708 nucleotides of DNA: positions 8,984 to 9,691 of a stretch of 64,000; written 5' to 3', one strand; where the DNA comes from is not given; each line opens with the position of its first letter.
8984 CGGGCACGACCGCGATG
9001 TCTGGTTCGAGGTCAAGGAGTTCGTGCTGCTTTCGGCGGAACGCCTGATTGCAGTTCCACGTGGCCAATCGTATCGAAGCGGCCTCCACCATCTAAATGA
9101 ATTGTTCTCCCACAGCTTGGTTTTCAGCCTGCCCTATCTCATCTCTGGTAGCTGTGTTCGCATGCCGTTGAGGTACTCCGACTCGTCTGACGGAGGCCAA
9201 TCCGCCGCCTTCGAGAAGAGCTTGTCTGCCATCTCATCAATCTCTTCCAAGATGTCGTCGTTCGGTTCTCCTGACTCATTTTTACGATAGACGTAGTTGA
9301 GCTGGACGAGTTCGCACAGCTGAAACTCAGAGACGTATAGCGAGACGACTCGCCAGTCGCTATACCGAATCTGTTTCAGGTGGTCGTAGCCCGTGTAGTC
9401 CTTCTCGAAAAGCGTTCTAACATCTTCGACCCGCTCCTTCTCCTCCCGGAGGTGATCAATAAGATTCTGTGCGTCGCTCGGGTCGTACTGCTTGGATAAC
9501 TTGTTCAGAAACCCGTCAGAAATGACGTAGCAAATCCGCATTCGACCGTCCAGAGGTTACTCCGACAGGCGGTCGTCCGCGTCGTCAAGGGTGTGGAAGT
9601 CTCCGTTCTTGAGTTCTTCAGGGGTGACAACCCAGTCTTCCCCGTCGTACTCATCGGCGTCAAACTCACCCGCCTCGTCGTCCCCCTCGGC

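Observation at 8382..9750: AT-rich three-gene cassette (acidic ORF, RelE/ParE-like, EEP nuclease) occupies the slot of cas4-cas1-cas2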

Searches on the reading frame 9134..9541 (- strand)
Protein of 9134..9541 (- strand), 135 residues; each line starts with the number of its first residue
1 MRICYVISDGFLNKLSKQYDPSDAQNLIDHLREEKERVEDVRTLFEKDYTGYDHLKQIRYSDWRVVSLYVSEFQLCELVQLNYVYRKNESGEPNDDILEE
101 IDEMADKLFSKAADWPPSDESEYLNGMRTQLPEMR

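Call 7: search_protein_families(library=pfam, proteins=[window:9134-9541:-], max_evalue=0.01)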
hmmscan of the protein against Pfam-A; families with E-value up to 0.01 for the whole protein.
window:9134-9541:- (135 aa): 0 families

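Call 8: search_protein_families(library=ncbifam, proteins=[window:9134-9541:-], max_evalue=1)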
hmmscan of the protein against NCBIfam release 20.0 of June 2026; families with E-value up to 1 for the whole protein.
window:9134-9541:- (135 aa): 0 families

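Call 9: search_protein_families(library=padloc, proteins=[window:9134-9541:-], max_evalue=1)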
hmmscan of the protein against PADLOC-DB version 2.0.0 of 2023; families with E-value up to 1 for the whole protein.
window:9134-9541:- (135 aa): 0 families

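Call 10: search_protein_families(library=pfam, proteins=[window:9134-9541:-], max_evalue=10)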
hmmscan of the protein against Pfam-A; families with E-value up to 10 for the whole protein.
window:9134-9541:- (135 aa): 3 families
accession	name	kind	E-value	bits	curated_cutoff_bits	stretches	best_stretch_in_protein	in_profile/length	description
PF18401.7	Thioredoxin_13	-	0.028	14.7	26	1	11-44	78-111/136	Thioredoxin-like domain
PF10805.13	DUF2730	-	0.088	13.4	24.9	1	6-42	16-53/102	Protein of unknown function (DUF2730)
PF17840.6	Tugs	-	0.12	13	27.7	1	15-37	8-30/47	Tethering Ubl4a to BAGS domain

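Call 12: find_homologous_proteins(query=window:9134-9541:-, max_evalue=0.01)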
Query window:9134-9541:- (135 aa): 6 proteins with E <= 0.01 among 8 candidates.
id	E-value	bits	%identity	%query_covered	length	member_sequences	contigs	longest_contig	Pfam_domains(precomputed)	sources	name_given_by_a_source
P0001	3.3e-85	301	100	100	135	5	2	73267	-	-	-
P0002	4.3e-74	265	85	100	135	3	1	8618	-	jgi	jgi:hypothetical protein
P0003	9.7e-74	264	87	100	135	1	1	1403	-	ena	-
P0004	6.1e-53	196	64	99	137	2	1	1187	-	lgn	-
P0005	2.3e-48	182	62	97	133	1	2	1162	-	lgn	-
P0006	8.3e-34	135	86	53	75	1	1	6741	-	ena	-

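Call 13: find_encoding_contigs(protein=P0002, flank=10000)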
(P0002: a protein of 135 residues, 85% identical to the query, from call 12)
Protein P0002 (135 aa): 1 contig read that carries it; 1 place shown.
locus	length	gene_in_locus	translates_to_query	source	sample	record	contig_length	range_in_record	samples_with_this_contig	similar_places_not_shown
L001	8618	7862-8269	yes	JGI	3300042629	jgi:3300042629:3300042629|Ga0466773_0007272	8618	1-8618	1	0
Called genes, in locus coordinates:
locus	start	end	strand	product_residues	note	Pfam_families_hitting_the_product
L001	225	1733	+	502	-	PF01011:PQQ (faint), PF13360:PQQ_2, PF17032:Zn_ribbon_15 (faint), PF12773:DZR, PF13240:Zn_Ribbon_1 (weak), PF13248:Zn_ribbon_3 (faint), PF24460:DUF7575 (faint), PF13240:Zn_Ribbon_1 (weak), +1 more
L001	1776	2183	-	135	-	-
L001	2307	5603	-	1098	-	PF07669:Eco57I (weak)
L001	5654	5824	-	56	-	-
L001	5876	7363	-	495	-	PF06762:LMF1, PF25179:LMF1_C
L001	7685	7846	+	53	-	-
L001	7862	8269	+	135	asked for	-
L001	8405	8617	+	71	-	?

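Call 14: find_encoding_contigs(protein=P0006, flank=10000)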
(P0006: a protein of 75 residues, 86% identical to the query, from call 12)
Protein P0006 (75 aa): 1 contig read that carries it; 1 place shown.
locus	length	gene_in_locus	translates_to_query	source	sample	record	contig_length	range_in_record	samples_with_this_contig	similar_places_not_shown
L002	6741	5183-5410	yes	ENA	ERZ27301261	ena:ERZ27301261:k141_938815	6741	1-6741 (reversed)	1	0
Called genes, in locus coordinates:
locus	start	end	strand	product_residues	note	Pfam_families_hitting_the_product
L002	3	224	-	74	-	?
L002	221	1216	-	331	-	PF00528:BPD_transp_1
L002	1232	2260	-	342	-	PF12849:PBP_like_2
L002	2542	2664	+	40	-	-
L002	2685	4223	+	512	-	PF01368:DHH (weak), PF21763:DHH_CID, PF02272:DHHA1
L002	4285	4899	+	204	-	PF17647:DUF5518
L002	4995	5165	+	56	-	-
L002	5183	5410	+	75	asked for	-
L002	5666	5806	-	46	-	-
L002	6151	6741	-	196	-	?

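Call 29: predict_structure(alignment_id=A1)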
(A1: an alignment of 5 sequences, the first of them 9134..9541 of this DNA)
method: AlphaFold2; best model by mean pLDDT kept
length: 135 residues; sequences in the alignment: 5
mean_pLDDT: 39.9   pTM: 0.26
mean pLDDT of the five models: 39.9, 38.6, 37.5, 37.3, 36.7
residues with pLDDT >= 90: 0; 70-90: 0; 50-70: 27; < 50: 108
segments of 3 or more residues with pLDDT < 50: 1-10, 38-89, 100-102, 104-135
pLDDT, mean of each block of 10 residues (from residue 1): 35 51 52 52 36 28 29 32 40 51 47 38 33 28
secondary structure, 60 per line:
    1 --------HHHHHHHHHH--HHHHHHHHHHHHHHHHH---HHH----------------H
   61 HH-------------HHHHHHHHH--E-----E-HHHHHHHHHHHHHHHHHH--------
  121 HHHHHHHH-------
elements in order: H9-18 H21-37 H76-84 H95-112 H121-128

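Call 31: search_protein_representatives(alignment_id=A1)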
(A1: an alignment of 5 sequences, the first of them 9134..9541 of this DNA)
Query: 5 sequences, 135 profile positions. Proteins with E-value up to 0.001 (for the whole library): 6; up to 1e-10: 4; up to 1e-30: 2. The best 6 are listed.
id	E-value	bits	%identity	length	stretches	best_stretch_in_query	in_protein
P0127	6.9e-36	139.6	-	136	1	1-133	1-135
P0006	3.6e-32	127.5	-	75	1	1-70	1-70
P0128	8.2e-30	119.9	-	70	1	66-134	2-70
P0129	1.5e-15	73.7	-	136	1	6-132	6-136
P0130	1.3e-04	38.2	-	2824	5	22-68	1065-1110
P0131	2.6e-04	37.3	-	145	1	7-112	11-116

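Call 60: find_related_loci(query=A1, collection=viral_contigs, flank=10000)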
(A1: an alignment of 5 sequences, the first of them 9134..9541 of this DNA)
Query A1 (135 aa) in viral_contigs; peptide patterns used: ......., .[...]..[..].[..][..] (x = any residue, [..] = any of these).
41 stretches matched a pattern, but none encodes a relative of the query by tblastn (E <= 1e-3).

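Call 64: search_solved_structures(query=A1, max_evalue=10)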
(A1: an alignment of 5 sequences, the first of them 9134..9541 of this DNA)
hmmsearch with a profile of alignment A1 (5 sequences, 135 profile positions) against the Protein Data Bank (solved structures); distinct sequences matched with E-value up to 10: 2.
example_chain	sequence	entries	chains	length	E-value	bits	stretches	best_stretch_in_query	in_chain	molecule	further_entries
2d87_A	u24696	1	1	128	0.24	14.7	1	53-91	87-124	Smoothelin splice isoform L2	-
6v0m_A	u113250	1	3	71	1.3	12.3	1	25-87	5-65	Mitogen-activated protein kinase kinase kinase 15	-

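Call 66: find_encoding_contigs(protein=P0127, flank=6000, max_places=3)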
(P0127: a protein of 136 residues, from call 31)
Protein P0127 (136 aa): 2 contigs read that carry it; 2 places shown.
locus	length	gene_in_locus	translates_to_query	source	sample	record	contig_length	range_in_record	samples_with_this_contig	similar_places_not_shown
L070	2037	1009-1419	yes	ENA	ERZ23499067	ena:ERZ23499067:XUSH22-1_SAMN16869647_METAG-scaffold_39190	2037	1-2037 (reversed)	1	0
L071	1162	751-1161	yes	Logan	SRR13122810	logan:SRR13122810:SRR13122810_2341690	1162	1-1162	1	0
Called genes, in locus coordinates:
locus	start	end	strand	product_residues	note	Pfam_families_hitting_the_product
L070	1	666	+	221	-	?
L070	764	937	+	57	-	-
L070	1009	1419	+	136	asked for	-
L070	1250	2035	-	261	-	?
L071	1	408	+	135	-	?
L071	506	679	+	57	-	-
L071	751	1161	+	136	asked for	?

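Call 67: find_encoding_contigs(protein=P0129, flank=6000, max_places=3)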
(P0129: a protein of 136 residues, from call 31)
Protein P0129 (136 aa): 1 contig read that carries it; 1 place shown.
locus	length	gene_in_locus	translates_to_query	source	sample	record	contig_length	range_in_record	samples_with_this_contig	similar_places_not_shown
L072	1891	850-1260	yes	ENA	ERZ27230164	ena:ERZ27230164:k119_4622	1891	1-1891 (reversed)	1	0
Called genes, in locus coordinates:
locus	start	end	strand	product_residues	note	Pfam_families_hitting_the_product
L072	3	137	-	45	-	?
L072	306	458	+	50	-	-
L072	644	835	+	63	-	-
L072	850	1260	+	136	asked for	-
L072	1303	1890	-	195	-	?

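Call 70: find_homologous_proteins(query=A4, max_evalue=0.05)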
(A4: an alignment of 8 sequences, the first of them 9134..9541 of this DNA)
Query A4 (8 sequences) (135 aa, profile of the alignment): 12 proteins with E <= 0.05 among 556 candidates.
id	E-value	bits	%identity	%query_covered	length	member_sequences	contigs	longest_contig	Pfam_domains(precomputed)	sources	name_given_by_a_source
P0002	6.6e-65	235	85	100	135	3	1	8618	-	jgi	jgi:hypothetical protein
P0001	1.5e-64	234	100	100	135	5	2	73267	-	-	-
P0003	5.9e-63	229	87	100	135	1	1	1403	-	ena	-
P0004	4.9e-60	219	64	99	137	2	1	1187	-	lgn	-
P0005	3.0e-59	217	62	97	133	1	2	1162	-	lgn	-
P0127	9.1e-54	199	41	99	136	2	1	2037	-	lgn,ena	-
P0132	1.7e-51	192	41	99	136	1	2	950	-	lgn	-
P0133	1.8e-50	188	43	99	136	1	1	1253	-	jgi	jgi:hypothetical protein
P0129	1.4e-46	176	35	94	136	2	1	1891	-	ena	-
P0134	1.1e-45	173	40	99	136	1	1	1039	-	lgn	-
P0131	4.4e-43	164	29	76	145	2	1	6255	-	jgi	jgi:hypothetical protein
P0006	5.1e-26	109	86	53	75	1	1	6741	-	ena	-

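Call 73: find_encoding_contigs(protein=P0131, flank=6000, max_places=2)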
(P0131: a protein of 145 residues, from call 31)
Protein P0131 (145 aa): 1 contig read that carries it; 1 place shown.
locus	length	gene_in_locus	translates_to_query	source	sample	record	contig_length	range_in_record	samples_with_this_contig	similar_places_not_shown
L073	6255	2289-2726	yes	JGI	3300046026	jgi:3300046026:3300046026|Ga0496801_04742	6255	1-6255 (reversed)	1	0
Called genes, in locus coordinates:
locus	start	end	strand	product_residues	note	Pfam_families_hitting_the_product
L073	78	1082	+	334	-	PF13191:AAA_16, PF07728:AAA_5 (faint), PF13401:AAA_22, PF00004:AAA (weak), PF22703:Cdc6_lid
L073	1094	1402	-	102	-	-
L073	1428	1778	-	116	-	PF01844:HNH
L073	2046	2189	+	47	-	-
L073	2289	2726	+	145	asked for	-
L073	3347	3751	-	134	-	-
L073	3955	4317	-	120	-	-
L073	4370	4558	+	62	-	-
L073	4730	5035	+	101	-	-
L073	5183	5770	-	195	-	-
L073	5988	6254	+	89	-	?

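Call 77: predict_structure(alignment_id=A5)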
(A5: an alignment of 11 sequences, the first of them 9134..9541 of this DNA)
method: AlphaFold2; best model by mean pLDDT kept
length: 135 residues; sequences in the alignment: 11
mean_pLDDT: 88.5   pTM: 0.81
mean pLDDT of the five models: 88.5, 85.6, 81.2, 72.2, 70.0
residues with pLDDT >= 90: 62; 70-90: 71; 50-70: 2; < 50: 0
segments of 3 or more residues with pLDDT < 50: none
pLDDT, mean of each block of 10 residues (from residue 1): 86 91 92 88 90 90 93 87 90 88 85 87 87 79
secondary structure, 60 per line:
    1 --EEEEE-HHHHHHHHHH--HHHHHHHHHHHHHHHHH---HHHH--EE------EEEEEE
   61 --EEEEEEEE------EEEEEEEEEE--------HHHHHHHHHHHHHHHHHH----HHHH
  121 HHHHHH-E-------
elements in order: E3-7 H9-18 H21-37 H41-44 E55-60 E63-70 E77-86 H95-112 H117-126

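Call 79: fold_search(model_id=the predicted structure, library=pdb)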
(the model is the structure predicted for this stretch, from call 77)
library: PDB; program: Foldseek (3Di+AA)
matches with E <= 10: 552; with E <= 0.001: 2
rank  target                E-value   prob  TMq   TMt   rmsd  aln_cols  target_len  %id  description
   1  9g12_B                1.9e-04  1.00  0.47  0.71   3.2        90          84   16  Mycobacterium tuberculosis RelBE1 toxin-antitoxin system; rv1247c (relB1 antitoxin), rv1246c (relE1 toxin) (released 2025-12-17)
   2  2khe_MODEL_1_A        2.8e-04  1.00  0.56  0.82   2.5        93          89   18  Solution Structure of the Bacterial Toxin Rele from Thermus Thermophilus HB8 (released 2010-03-31)
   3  8a0x_D                1.6e-03  1.00  0.51  0.60   4.1       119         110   15  Crystal structure of the HigB2-HigA2 tetramer in complex with operator DNA (released 2023-05-03)
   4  9g12_A                2.3e-03  1.00  0.43  0.65   3.3        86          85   16  Mycobacterium tuberculosis RelBE1 toxin-antitoxin system; rv1247c (relB1 antitoxin), rv1246c (relE1 toxin) (released 2025-12-17)
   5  3bpq_D                4.1e-03  0.99  0.37  0.53   4.8        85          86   13  Crystal Structure of RelB-RelE antitoxin-toxin complex from Methanococcus jannaschii (released 2008-12-23)
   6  5ja9_C                4.6e-03  1.00  0.52  0.66   3.5       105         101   17  Crystal structure of the HigB2 toxin in complex with Nb6 (released 2017-04-05)
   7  5jaa_D                4.9e-03  1.00  0.49  0.62   4.0       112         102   13  Crystal structure of the HigBA2 toxin-antitoxin complex (released 2017-04-05)
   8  3bpq_B                5.6e-03  1.00  0.43  0.63   3.5        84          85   15  Crystal Structure of RelB-RelE antitoxin-toxin complex from Methanococcus jannaschii (released 2008-12-23)
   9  5ja8_G                5.6e-03  0.99  0.46  0.56   5.0       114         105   18  Crystal structure of the HigB2 toxin in complex with Nb2 (released 2017-04-05)
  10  3g5o_B                6.8e-03  1.00  0.52  0.82   2.0        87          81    9  The crystal structure of the toxin-antitoxin complex RelBE2 (Rv2865-2866) from Mycobacterium tuberculosis (released 2009-04-14)
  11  4mmj                  1.1e-02  0.97  0.38  0.52   4.4        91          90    9  crystal structure of YafQ from E.coli strain BL21(DE3) (released 2014-06-25)
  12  5ja9_D                1.2e-02  1.00  0.52  0.67   3.5       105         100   18  Crystal structure of the HigB2 toxin in complex with Nb6 (released 2017-04-05)
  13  8a0x_C                1.2e-02  0.99  0.48  0.58   4.5       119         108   13  Crystal structure of the HigB2-HigA2 tetramer in complex with operator DNA (released 2023-05-03)
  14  3g5o_C                1.6e-02  1.00  0.46  0.67   3.3        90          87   10  The crystal structure of the toxin-antitoxin complex RelBE2 (Rv2865-2866) from Mycobacterium tuberculosis (released 2009-04-14)
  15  5jaa_C                1.9e-02  0.99  0.49  0.61   4.3       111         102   14  Crystal structure of the HigBA2 toxin-antitoxin complex (released 2017-04-05)
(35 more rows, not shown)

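Call 93: find_encoding_contigs(protein=window:9134-9541:-, flank=3000, max_places=4)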
Protein window:9134-9541:- (135 aa): 2 contigs read that carry it; 1 place shown.
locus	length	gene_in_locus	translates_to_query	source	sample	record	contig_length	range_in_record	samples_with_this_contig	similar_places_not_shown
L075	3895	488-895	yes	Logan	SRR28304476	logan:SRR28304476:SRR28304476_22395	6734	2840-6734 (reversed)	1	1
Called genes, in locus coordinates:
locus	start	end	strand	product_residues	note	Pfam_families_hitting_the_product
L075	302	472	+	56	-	-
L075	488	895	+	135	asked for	-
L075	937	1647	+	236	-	PF03372:Exo_endo_phos (weak)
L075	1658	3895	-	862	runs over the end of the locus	PF00270:DEAD (weak), PF04851:ResIII (weak), PF22590:Cas3-like_C_2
